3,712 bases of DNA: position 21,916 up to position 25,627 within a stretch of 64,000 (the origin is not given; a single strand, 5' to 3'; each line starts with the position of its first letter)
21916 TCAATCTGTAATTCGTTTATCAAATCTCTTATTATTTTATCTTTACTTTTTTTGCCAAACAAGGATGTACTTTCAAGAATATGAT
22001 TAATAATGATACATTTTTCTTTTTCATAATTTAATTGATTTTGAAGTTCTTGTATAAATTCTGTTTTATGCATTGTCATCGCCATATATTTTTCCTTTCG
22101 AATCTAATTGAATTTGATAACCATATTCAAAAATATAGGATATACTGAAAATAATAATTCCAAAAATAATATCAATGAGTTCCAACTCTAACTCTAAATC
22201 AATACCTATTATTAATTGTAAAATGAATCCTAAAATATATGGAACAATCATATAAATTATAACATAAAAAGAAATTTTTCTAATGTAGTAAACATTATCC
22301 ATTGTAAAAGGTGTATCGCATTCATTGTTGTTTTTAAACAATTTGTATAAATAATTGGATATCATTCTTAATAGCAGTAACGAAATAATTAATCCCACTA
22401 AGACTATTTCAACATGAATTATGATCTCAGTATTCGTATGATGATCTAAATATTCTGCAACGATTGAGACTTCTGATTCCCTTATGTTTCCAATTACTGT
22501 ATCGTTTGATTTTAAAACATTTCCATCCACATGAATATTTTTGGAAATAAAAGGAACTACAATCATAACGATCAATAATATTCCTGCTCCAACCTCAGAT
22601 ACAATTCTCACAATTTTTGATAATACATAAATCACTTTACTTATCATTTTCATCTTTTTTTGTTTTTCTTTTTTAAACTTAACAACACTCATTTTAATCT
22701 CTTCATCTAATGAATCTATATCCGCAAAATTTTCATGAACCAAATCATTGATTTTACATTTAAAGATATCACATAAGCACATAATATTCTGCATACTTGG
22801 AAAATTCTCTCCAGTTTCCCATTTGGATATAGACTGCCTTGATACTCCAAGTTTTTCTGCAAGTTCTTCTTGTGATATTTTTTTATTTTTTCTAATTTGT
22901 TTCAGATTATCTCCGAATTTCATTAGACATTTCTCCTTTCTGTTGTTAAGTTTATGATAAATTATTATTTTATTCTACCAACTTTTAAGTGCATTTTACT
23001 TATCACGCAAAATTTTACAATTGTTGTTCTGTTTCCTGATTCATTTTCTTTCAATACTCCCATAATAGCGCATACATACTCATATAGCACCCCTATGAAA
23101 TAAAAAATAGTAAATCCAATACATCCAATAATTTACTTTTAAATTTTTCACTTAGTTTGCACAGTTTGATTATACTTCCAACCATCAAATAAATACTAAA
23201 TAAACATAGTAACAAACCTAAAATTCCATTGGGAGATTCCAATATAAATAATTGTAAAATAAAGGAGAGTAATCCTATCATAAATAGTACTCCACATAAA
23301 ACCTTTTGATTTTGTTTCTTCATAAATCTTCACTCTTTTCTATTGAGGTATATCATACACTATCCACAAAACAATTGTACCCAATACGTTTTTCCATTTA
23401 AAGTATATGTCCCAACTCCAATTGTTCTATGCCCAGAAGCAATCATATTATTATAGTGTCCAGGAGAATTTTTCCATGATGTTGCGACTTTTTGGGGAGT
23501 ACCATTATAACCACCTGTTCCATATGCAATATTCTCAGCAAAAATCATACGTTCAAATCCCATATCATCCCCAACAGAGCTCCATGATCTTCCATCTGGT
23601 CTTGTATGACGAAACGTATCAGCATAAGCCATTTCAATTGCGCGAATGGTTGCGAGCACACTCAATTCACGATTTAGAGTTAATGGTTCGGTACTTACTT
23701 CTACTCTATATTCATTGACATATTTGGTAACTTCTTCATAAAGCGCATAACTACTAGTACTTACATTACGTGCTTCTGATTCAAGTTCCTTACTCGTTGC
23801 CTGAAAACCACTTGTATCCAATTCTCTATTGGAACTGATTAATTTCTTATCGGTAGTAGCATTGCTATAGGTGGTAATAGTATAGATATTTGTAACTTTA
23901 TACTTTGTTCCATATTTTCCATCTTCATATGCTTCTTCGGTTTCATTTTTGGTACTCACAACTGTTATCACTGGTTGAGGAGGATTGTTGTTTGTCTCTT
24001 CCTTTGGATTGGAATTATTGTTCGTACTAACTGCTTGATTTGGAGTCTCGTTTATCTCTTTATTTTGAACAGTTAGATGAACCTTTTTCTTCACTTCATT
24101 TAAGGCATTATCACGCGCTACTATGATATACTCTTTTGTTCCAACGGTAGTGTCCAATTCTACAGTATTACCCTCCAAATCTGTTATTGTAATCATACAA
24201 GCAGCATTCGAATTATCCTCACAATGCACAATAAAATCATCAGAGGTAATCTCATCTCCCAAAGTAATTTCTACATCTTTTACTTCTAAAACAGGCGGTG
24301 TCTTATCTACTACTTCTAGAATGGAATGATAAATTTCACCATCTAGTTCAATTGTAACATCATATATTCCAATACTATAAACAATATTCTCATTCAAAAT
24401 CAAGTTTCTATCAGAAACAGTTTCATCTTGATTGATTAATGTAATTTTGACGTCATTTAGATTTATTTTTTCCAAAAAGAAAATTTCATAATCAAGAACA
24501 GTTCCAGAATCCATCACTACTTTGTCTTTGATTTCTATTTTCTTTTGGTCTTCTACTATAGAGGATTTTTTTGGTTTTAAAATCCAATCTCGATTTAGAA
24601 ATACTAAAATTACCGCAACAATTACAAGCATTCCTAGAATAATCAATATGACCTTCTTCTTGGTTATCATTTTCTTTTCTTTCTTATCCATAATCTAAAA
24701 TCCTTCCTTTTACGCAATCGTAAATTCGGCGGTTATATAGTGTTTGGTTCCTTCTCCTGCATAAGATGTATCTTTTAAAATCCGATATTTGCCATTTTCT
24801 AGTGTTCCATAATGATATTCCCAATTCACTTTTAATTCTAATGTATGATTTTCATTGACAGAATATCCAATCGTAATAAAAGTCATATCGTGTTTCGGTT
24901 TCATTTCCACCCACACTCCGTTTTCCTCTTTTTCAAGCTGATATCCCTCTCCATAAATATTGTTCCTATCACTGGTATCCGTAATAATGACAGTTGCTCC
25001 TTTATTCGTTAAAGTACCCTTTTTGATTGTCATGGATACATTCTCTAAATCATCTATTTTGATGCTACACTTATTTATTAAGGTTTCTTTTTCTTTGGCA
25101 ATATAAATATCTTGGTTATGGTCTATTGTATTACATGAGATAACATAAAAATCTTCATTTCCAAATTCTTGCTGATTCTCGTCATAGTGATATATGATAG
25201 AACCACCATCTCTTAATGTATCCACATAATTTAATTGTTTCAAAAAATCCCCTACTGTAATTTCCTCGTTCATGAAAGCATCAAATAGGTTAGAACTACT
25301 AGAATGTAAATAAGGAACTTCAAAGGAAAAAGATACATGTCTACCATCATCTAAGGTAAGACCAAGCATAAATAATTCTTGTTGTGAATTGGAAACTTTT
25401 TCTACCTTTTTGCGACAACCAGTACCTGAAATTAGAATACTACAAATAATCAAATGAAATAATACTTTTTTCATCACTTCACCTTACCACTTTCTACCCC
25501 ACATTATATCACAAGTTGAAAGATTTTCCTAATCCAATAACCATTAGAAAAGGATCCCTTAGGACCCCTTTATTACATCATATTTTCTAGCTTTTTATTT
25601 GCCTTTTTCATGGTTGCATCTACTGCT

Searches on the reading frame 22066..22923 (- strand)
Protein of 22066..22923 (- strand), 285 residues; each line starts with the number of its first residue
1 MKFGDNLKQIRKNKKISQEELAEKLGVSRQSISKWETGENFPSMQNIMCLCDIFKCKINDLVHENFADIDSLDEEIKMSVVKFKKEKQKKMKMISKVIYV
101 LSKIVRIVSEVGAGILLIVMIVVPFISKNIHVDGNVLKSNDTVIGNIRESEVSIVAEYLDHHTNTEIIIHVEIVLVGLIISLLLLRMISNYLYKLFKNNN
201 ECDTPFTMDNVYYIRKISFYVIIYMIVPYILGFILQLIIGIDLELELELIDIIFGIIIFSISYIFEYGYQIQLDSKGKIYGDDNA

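Call 23: search_protein_families(library=pfam, proteins=[window:22066-22923:-], max_evalue=0.0001)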
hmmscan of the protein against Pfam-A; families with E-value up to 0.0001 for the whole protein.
window:22066-22923:- (285 aa): 5 families
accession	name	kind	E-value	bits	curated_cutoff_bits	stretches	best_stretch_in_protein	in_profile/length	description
PF01381.28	HTH_3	-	5.2e-15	55.7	23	1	7-61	1-55/55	Helix-turn-helix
PF13443.12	HTH_26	-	2.3e-11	44.2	22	1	6-62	1-58/63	Cro/C1-type HTH DNA-binding domain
PF12844.13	HTH_19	-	2.4e-10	40.6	30.2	1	4-62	1-59/64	Helix-turn-helix domain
PF13560.12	HTH_31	-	2.5e-09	37.7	27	1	3-54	2-54/64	Helix-turn-helix domain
PF08279.18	HTH_11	-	2.4e-05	24.6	25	1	7-34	6-34/55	HTH domain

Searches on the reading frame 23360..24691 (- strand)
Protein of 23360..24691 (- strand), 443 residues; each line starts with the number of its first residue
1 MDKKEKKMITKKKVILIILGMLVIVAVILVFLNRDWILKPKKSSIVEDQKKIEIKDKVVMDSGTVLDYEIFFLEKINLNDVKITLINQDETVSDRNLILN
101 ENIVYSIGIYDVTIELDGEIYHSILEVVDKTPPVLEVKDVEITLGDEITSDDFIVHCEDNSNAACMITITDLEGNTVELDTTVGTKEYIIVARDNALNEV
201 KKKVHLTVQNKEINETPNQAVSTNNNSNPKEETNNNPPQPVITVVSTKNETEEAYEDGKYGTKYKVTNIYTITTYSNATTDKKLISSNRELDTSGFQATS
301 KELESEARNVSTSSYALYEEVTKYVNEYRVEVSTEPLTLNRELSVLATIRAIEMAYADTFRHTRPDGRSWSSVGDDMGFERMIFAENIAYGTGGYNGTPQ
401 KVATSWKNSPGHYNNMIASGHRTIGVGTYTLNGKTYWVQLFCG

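Call 23: search_protein_families(library=pfam, proteins=[window:23360-24691:-], max_evalue=0.0001)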
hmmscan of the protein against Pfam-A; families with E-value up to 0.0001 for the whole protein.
window:23360-24691:- (443 aa): 1 family
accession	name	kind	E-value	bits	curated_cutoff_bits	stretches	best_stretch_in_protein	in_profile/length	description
PF00188.32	CAP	-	1.2e-14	55.6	21.1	1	324-441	3-117/117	Cysteine-rich secretory protein family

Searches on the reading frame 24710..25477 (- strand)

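Call 23: search_protein_families(library=pfam, proteins=[window:24710-25477:-], max_evalue=0.0001)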
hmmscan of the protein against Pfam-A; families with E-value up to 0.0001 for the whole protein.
window:24710-25477:- (255 aa): 1 family
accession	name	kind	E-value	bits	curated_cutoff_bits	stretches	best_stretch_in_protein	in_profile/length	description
PF20251.4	Big_14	-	1.5e-22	79.9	27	1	145-252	3-103/104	Bacterial Ig-like domain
